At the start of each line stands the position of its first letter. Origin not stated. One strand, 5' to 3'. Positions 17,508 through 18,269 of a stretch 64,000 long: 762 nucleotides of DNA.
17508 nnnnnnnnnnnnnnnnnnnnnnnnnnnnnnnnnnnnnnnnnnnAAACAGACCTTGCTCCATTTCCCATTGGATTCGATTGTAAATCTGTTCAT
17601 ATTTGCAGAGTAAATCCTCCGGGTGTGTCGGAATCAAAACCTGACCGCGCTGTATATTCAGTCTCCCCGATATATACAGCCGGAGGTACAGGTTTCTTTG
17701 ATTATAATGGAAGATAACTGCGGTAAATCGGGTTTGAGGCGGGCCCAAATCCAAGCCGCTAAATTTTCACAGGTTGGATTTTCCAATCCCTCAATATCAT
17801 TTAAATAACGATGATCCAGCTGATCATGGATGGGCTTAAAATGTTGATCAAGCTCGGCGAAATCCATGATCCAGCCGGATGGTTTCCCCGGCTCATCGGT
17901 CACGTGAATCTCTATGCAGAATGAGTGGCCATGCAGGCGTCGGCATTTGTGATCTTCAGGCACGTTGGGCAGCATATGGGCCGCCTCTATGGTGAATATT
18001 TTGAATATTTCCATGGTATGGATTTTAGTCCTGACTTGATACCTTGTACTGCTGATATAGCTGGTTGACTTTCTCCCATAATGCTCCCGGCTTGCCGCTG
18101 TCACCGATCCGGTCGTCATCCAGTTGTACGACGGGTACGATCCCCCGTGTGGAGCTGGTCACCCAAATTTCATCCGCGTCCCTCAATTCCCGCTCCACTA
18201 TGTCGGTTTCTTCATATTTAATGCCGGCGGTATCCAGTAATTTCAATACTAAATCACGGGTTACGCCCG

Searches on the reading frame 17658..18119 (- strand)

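Call 50: search_protein_families(library=pfam, proteins=[window:17658-18119:-], max_evalue=0.00001)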
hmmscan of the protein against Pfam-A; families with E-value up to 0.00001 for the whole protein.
window:17658-18119:- (153 aa): 1 family
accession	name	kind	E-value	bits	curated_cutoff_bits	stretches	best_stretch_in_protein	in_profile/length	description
PF01242.24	PTPS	-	1.6e-34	118.9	22.4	1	37-152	1-120/121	6-pyruvoyl tetrahydropterin synthase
